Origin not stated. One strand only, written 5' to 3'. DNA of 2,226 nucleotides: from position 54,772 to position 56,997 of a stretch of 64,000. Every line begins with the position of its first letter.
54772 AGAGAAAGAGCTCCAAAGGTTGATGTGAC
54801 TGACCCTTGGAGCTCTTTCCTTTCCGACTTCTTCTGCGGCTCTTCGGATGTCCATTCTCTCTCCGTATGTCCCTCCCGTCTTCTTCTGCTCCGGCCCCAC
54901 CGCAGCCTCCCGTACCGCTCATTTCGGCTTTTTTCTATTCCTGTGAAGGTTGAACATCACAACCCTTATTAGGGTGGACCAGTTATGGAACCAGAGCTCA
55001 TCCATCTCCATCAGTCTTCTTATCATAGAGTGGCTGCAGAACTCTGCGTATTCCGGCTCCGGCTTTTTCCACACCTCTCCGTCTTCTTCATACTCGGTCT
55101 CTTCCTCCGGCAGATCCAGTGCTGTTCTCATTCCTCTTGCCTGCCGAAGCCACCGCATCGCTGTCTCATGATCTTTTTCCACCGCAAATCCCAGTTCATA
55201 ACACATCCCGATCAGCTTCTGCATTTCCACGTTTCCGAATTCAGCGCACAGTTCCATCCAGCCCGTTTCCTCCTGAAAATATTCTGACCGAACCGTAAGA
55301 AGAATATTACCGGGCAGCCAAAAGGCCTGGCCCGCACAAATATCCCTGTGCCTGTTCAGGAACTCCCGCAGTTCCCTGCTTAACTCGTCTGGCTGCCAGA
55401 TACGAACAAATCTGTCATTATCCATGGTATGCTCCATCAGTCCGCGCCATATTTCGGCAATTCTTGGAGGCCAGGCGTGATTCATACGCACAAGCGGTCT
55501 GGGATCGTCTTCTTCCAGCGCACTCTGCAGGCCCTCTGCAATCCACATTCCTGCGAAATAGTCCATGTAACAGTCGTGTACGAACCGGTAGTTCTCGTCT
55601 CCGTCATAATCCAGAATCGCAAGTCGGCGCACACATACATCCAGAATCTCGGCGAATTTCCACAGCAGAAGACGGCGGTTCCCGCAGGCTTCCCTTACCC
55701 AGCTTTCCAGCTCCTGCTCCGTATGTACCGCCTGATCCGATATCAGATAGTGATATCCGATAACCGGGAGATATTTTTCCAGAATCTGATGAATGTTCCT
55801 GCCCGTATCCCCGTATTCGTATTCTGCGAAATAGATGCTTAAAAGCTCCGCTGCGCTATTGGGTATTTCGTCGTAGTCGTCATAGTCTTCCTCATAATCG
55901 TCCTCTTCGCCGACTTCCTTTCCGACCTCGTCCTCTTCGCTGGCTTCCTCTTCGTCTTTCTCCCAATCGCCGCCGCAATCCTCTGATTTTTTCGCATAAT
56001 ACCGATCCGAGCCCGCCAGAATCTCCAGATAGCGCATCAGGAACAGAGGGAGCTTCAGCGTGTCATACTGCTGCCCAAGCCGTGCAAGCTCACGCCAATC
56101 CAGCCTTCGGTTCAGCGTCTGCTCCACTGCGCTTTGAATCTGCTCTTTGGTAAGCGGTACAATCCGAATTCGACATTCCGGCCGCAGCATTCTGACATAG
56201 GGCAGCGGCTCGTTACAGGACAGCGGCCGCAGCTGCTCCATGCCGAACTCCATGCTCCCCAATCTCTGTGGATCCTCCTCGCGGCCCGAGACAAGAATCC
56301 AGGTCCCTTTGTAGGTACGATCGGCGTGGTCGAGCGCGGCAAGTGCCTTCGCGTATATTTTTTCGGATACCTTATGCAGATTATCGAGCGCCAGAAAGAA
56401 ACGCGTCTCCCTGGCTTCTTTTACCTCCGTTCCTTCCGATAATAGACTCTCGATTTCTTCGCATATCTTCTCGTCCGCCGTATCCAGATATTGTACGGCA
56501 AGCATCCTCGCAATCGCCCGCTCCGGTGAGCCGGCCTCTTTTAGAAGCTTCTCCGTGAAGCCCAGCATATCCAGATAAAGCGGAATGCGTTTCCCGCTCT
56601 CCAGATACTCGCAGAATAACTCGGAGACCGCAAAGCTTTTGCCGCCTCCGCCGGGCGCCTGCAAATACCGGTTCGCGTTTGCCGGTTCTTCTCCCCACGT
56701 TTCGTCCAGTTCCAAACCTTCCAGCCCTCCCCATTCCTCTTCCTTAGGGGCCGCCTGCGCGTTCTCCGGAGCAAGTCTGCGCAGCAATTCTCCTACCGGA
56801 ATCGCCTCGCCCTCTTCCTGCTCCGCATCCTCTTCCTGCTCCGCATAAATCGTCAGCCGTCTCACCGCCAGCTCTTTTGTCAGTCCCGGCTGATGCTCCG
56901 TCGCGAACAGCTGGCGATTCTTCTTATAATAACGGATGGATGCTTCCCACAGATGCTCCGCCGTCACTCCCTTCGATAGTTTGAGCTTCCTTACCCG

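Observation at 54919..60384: Three-gene PP2C phosphatase / orphan protein / kinase-NACHT-Sel1 operon: candidate undescribed NLR-like conflict or signalling system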

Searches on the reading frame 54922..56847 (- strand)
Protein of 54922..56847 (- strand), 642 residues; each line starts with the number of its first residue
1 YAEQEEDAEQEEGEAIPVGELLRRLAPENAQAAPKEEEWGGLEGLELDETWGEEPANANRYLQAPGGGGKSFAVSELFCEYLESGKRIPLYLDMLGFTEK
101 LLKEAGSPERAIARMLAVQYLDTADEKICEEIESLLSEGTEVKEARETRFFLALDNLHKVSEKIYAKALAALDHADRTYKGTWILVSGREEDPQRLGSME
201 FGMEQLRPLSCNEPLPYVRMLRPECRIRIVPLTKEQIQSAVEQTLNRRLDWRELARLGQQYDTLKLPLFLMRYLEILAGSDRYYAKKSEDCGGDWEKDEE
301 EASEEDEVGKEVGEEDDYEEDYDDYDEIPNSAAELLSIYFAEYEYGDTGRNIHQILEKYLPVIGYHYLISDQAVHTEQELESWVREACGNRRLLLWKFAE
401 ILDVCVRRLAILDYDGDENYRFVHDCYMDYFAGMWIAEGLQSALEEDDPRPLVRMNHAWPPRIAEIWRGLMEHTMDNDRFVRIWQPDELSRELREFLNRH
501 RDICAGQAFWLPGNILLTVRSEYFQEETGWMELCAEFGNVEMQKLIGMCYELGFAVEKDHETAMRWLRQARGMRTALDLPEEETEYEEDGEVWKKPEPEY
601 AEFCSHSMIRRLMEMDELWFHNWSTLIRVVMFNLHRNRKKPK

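Call 14: find_homologous_proteins(query=window:54922-56847:-, max_evalue=0.001)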
Query window:54922-56847:- (642 aa): 8 proteins with E <= 0.001 among 8000 candidates.
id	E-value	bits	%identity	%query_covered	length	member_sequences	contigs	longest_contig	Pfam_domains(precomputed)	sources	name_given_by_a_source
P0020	0.0e+0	1482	100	100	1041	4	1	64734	PF07714.24,PF00069.32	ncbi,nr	ncbi:MAG: protein kinase [Lachnospiraceae bacterium]|nr:protein kinase [Lachnospiraceae bacterium]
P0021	3.7e-44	170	33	72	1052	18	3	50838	PF00069.32,PF08238.19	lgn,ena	-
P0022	9.5e-43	165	32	72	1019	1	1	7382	PF00069.32,PF08238.19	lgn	-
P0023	9.8e-42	162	32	73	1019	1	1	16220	PF07714.24,PF00069.32,PF08238.19,PF13481.13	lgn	-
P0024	3.2e-38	150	31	72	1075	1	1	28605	PF00069.32,PF08238.19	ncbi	-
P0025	3.2e-35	140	29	71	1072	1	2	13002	PF00069.32,PF08238.19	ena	-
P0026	7.0e-30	122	28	62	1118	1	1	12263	PF07714.24,PF00069.32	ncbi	-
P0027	1.4e-26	112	27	62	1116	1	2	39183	PF07714.24,PF00069.32,PF13191.13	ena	-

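Call 15: find_encoding_contigs(protein=P0021, flank=8000, max_places=2)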
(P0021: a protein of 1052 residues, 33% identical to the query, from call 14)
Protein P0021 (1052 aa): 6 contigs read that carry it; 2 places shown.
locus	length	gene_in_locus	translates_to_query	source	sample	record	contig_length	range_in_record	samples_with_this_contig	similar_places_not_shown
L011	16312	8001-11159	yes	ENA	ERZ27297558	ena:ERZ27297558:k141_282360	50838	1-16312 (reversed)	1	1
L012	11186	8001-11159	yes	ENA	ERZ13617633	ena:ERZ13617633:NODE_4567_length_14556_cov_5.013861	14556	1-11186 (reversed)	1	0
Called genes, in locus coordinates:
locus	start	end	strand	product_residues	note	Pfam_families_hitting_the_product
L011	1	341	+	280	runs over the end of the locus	PF07833:Cu_amine_oxidN1, PF07486:Hydrolase_2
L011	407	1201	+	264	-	-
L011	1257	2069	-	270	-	PF01522:Polysacc_deac_1, PF03065:Glyco_hydro_57 (weak)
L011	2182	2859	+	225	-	PF00929:RNase_T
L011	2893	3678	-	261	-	PF00149:Metallophos (weak)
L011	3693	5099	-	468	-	-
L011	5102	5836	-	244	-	PF13672:PP2C_2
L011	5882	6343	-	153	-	-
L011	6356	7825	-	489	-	PF14200:RicinB_lectin_2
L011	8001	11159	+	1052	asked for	PF00069:Pkinase, PF08238:Sel1 (weak)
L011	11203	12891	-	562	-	PF02837:Glyco_hydro_2_N, PF22666:Glyco_hydro_2_N2, PF00703:Glyco_hydro_2 (weak), PF02836:Glyco_hydro_2_C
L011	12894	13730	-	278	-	PF09297:Zn_ribbon_NUD, PF00293:NUDIX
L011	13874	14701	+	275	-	PF22435:MRM3-like_sub_bind (weak), PF00588:SpoU_methylase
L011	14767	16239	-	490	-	PF05598:DUF772, PF01609:DDE_Tnp_1, PF13751:DDE_Tnp_1_6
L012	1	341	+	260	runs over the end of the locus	PF07833:Cu_amine_oxidN1, PF07486:Hydrolase_2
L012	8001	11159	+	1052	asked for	PF00069:Pkinase, PF08238:Sel1 (weak)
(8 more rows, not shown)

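Call 16: find_encoding_contigs(protein=P0027, flank=8000, max_places=2)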
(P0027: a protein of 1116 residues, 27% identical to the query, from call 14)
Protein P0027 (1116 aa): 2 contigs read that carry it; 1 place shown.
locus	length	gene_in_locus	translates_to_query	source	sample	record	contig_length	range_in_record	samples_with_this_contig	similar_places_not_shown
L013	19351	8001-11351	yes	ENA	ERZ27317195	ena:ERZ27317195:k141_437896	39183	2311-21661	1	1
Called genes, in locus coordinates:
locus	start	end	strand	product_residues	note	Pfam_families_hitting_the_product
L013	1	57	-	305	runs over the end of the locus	PF00589:Phage_integrase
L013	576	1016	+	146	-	PF12802:MarR_2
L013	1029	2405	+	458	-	PF01554:MatE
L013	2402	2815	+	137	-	PF02579:Nitro_FeMo-Co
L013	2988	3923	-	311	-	PF24827:AstE_AspA_cat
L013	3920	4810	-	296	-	PF24827:AstE_AspA_cat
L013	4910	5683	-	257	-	PF08379:Bact_transglu_N, PF01841:Transglut_core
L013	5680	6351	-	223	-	PF04168:Alpha-E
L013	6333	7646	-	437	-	PF04174:CP_ATPgrasp_1, PF14403:CP_ATPgrasp_2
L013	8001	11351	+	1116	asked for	PF07714:PK_Tyr_Ser-Thr, PF00069:Pkinase, PF13191:AAA_16 (weak)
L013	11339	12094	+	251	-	PF00149:Metallophos (weak)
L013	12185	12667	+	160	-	-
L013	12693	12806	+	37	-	-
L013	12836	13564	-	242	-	PF21350:Cas6_I-A (weak), PF01881:Cas_Cas6_C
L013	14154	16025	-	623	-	PF03787:RAMPs (faint)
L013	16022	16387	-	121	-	PF27799:CRISPR-assoc_Csx19 (faint)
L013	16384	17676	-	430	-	PF03787:RAMPs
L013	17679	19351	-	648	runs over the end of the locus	PF03787:RAMPs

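Call 17: find_encoding_contigs(protein=P0024, flank=8000, max_places=2)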
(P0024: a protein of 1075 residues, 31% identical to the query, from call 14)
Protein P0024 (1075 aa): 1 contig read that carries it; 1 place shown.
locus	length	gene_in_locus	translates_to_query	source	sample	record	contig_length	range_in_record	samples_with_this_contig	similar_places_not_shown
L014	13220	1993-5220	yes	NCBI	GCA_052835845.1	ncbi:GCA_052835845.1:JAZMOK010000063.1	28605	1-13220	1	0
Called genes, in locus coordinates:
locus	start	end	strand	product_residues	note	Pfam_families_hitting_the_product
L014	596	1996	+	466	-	-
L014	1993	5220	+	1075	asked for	PF00069:Pkinase, PF08238:Sel1 (faint)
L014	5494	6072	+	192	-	-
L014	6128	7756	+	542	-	PF00652:Ricin_B_lectin (faint), PF14200:RicinB_lectin_2 (weak), PF01551:Peptidase_M23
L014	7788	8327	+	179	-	-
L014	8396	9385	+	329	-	PF02811:PHP (weak)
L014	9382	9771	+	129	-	-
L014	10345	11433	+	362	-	PF13439:Glyco_transf_4, PF13579:Glyco_trans_4_4, PF00534:Glycos_transf_1, PF13692:Glyco_trans_1_4, PF20706:GT4-conflict (weak)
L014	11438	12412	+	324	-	PF00535:Glycos_transf_2, PF10111:Glyco_tranf_2_2, PF13641:Glyco_tranf_2_3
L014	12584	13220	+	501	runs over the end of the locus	PF14305:ATPgrasp_TupA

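Call 52: predict_structure(alignment_id=A3)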
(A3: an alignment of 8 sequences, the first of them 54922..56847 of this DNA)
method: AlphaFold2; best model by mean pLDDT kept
length: 642 residues; sequences in the alignment: 8
mean_pLDDT: 58.6   pTM: 0.49
mean pLDDT of the five models: 58.6, 57.7, 56.1, 49.8, 49.4
residues with pLDDT >= 90: 9; 70-90: 261; 50-70: 115; < 50: 257
segments of 3 or more residues with pLDDT < 50: 1-80, 140-146, 190-229, 282-326, 513-526, 572-642
pLDDT, mean of each block of 10 residues (from residue 1): 32 30 34 26 24 27 32 42 58 77 83 81 76 72 50 70 77 79 64 36 29 33 45 76 80 75 68 67 41 41 41 38 49 75 61 81 88 84 80 66 79 77 79 87 84 70 74 64 70 79 65 46 50 70 74 73 79 35 33 35 40 32 35 36 29
secondary structure, 60 per line:
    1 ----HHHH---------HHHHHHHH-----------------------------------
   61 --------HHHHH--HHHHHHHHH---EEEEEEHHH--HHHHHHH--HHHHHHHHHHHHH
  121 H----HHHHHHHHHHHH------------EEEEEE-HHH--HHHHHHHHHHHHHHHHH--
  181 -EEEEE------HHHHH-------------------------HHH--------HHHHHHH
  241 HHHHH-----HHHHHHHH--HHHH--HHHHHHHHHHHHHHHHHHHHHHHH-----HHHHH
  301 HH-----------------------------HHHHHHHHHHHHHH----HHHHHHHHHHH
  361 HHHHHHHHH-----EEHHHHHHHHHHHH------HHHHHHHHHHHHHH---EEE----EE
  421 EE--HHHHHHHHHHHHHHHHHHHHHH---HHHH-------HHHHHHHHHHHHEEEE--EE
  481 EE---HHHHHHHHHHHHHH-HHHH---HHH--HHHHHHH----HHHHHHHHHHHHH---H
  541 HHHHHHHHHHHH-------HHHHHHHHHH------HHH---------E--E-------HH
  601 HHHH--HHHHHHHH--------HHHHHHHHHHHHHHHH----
elements in order: H5-8 H18-25 H69-73 H76-84 E88-93 H99-105 H108-121 H126-137 E150-155 H162-178 E182-186 H193-197 H234-245 H251-258 H261-264 H267-290 H296-302 H332-345 H350-369 H377-388 H395-408 E412-414 E419-422 H425-446 H450-453 H461-472 E473-476 E479-482 H486-499 H501-504 H513-519 H524-536 H540-552 H560-569 H599-604 H607-614 H623-638

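Call 54: search_solved_structures(query=A3, max_evalue=1)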
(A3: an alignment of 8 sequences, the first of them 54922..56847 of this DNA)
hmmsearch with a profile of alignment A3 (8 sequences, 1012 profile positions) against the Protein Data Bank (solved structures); distinct sequences matched with E-value up to 1: 1428 (the best 60 are shown).
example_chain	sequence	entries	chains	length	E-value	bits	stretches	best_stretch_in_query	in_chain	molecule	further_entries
4bwr_A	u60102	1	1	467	8.9e-37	129.7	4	846-997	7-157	PROTEIN CORRESPONDING TO LOCUS C5321 FROM CFT073 E.COLI STRAIN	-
6ok3_A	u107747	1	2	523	1.5e-33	119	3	821-997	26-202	Sel1 repeat protein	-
6onw_A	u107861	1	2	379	1.2e-26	96.1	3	834-999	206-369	Sel1 repeat protein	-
8sxq_A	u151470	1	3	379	8.4e-26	93.3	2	843-997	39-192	SEL-1 repeat protein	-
8ket_C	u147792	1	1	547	1.8e-24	88.9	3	857-987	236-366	Protein sel-1 homolog 1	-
9uav_C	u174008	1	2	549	3.2e-24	88.1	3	861-987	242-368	Protein sel-1 homolog 1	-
8kes_D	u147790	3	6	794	7.4e-23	83.6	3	861-987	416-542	Protein sel-1 homolog 1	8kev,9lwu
9og0_C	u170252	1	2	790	1.6e-22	82.5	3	807-987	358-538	Protein sel-1 homolog 1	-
6deh_A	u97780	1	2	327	7.6e-22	80.2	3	849-1009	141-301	TPR repeat protein, protein-protein interaction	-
6ork_A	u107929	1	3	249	1.4e-20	76.1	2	903-1003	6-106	Sel1 repeat protein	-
6b2p_A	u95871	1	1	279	4.2e-17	64.6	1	134-327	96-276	Serine/threonine-protein kinase PknB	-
6i2p_A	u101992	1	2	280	4.2e-17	64.5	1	134-327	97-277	Serine/threonine-protein kinase PknB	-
5u94_A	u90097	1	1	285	4.3e-17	64.5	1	134-327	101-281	Serine/threonine-protein kinase PknB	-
3ori_A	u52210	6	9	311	4.8e-17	64.4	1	134-327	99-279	Serine/threonine protein kinase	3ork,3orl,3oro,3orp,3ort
1mru_A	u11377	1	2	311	4.8e-17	64.3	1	134-327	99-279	Probable serine/threonine-protein kinase pknB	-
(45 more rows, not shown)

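Call 56: fold_search(model_id=the predicted structure, library=pdb)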
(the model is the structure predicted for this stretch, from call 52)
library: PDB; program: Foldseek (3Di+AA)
matches with E <= 10: 577; with E <= 0.001: 2
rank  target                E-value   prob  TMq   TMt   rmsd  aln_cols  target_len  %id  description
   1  8fw2_A                7.8e-04  1.00  0.23  0.17  13.6       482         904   10  Cryo-EM structure of full-length human NLRC4 inflammasome with C11 symmetry (released 2024-01-03)
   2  7jgr_A                9.2e-04  1.00  0.16  0.22  13.6       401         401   11  Structure of Drosophila ORC bound to DNA (84 bp) and Cdc6 (released 2020-09-09)
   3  7jps_A                1.4e-03  1.00  0.17  0.27  13.3       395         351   11  ORC-DNA: Human Origin Recognition Complex (ORC) with DNA bound in the core (released 2020-09-09)
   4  3sfz                  1.4e-03  0.99  0.18  0.12  20.9       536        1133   13  Crystal structure of full-length murine Apaf-1 (released 2011-08-24)
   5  4kxf_K                1.5e-03  1.00  0.23  0.18  16.5       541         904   12  Crystal structure of NLRC4 reveals its autoinhibition mechanism (released 2013-07-24)
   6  7jpp_E                1.5e-03  0.99  0.16  0.23  18.6       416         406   12  ORC-O2WH: Human Origin Recognition Complex (ORC) with dynamic/unresolved ORC1 AAA+ domain (released 2020-09-09)
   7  7jk6_A                1.6e-03  1.00  0.17  0.25  13.9       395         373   11  Structure of Drosophila ORC in the active conformation (released 2020-09-09)
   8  5irl                  1.7e-03  1.00  0.25  0.23  14.6       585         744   10  Crystal structure of rabbit NOD2 SER mutant in an ADP-bound state (released 2016-06-29)
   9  1fnn_A                1.9e-03  1.00  0.20  0.29  16.6       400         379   14  CRYSTAL STRUCTURE OF CDC6P FROM PYROBACULUM AEROPHILUM (released 2000-10-04)
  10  7jpo_A                2.1e-03  1.00  0.18  0.28  13.6       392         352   11  ORC-O1AAA: Human Origin Recognition Complex (ORC) with dynamic/unresolved ORC2 WH (released 2020-09-02)
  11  8s0e_A                2.3e-03  1.00  0.19  0.30  13.1       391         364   12  H. sapiens OCCM bound to double stranded DNA (released 2024-10-02)
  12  4kxf_L                2.7e-03  1.00  0.22  0.17  17.2       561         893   12  Crystal structure of NLRC4 reveals its autoinhibition mechanism (released 2013-07-24)
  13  4kxf_N                4.6e-03  0.99  0.22  0.17  17.2       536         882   11  Crystal structure of NLRC4 reveals its autoinhibition mechanism (released 2013-07-24)
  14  7jpo_E                5.7e-03  0.92  0.14  0.19  18.0       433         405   11  ORC-O1AAA: Human Origin Recognition Complex (ORC) with dynamic/unresolved ORC2 WH (released 2020-09-02)
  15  7jps_E                6.5e-03  0.97  0.17  0.24  18.7       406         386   13  ORC-DNA: Human Origin Recognition Complex (ORC) with DNA bound in the core (released 2020-09-09)
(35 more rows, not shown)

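Call 102: search_protein_families(library=pfam, proteins=[L011:6356-7822:-], max_evalue=0.0001)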
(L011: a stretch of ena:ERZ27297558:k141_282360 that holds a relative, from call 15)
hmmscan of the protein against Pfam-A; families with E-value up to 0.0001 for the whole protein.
L011:6356-7822:- (488 aa): 1 family
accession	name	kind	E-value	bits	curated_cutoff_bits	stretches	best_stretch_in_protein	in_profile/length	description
PF14200.12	RicinB_lectin_2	-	3.2e-16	60.2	25.6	1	233-319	2-88/89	Ricin-type beta-trefoil lectin domain-like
